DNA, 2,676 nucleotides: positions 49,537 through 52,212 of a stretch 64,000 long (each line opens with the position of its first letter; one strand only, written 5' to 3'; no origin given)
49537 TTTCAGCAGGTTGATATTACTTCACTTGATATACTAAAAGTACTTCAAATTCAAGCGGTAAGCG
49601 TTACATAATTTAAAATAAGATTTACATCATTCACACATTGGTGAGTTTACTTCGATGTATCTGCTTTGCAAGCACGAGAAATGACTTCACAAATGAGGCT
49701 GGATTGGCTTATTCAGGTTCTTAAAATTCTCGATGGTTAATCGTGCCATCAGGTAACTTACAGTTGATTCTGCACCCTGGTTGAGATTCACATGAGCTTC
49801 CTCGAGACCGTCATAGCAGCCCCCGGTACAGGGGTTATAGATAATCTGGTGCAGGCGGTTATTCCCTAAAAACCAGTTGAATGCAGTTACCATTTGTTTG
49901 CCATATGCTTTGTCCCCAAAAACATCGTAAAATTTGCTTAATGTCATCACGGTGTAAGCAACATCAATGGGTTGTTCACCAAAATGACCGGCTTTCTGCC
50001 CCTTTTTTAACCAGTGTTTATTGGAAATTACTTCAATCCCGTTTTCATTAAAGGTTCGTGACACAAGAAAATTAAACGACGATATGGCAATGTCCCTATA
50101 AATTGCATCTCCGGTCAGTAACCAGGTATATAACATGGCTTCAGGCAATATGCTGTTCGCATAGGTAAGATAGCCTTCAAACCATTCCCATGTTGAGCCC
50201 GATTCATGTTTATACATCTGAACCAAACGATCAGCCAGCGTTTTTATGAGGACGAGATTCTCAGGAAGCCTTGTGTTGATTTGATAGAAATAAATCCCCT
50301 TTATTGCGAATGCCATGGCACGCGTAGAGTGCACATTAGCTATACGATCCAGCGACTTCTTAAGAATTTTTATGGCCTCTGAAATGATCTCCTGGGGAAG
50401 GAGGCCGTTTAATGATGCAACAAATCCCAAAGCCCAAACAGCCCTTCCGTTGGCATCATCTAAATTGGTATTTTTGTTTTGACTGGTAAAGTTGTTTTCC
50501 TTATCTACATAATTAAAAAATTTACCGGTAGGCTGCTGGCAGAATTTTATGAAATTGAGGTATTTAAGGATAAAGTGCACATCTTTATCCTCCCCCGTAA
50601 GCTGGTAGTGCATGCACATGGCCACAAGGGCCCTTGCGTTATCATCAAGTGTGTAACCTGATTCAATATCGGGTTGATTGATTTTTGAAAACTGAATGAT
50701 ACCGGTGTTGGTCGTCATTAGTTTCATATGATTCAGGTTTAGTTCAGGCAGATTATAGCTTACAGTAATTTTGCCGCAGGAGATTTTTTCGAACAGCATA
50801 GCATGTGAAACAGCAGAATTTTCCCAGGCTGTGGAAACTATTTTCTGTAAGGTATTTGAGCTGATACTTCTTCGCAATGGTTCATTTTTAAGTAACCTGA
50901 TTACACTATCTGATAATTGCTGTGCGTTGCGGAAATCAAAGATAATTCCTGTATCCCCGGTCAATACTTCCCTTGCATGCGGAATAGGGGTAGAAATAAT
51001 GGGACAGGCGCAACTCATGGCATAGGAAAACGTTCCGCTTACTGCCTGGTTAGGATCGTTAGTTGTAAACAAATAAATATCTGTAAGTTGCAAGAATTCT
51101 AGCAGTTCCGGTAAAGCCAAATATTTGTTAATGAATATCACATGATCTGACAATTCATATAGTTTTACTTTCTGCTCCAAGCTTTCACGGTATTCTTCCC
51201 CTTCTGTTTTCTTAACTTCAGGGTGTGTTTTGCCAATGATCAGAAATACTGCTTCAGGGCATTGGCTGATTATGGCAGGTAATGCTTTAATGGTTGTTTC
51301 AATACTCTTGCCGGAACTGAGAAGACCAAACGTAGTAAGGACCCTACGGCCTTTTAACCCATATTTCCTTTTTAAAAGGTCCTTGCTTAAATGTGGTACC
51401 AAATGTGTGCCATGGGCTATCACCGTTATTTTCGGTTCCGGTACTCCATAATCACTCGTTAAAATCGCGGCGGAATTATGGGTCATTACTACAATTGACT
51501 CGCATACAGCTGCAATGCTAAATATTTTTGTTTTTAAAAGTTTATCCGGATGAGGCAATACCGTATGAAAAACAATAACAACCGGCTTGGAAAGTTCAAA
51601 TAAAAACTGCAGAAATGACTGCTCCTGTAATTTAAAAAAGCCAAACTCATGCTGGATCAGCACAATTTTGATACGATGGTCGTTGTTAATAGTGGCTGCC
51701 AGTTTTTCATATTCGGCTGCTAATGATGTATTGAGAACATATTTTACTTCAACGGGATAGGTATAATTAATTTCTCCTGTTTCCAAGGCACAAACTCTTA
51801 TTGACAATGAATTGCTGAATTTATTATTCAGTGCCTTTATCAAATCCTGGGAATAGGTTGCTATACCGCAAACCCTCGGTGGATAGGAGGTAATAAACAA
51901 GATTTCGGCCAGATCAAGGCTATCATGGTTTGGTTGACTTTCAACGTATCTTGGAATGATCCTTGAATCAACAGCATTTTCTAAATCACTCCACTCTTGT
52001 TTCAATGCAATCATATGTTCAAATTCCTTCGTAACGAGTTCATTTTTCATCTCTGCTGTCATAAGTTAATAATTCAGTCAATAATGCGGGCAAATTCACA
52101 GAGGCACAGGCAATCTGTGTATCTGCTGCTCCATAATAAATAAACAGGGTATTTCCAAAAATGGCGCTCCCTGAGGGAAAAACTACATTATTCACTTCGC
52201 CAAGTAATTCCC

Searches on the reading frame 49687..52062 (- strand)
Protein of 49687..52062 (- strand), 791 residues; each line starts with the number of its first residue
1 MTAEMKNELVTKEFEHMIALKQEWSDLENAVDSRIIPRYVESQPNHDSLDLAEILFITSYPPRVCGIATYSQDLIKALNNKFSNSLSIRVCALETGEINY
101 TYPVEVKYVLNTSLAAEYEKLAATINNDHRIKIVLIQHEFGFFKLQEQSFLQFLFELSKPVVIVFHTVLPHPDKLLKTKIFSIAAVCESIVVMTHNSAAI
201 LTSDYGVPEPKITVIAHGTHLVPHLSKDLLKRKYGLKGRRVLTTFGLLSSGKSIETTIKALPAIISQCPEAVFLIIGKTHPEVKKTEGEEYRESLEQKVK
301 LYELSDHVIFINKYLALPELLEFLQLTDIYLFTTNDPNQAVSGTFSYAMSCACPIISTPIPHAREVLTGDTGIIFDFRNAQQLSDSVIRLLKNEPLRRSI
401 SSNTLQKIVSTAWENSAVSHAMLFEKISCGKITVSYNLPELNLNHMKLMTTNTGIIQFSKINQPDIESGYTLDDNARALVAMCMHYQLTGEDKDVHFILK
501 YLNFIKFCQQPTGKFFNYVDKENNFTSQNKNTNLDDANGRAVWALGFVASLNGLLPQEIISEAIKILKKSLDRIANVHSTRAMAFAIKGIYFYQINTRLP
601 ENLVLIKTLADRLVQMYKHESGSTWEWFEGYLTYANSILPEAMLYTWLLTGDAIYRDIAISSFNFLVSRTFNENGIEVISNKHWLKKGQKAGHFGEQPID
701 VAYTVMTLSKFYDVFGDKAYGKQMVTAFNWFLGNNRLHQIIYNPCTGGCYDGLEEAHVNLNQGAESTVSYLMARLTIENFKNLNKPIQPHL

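Call 76: search_protein_families(library=pfam, proteins=[window:49687-52062:-], max_evalue=0.00001)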
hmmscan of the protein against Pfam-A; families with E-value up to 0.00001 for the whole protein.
window:49687-52062:- (791 aa): 2 families
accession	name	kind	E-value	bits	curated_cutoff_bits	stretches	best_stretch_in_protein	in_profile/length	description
PF00534.26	Glycos_transf_1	-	1.4e-18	67.5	26.4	1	228-404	3-169/172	Glycosyl transferases group 1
PF13692.12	Glyco_trans_1_4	-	1.4e-16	61.4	27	1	240-393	2-142/142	Glycosyl transferases group 1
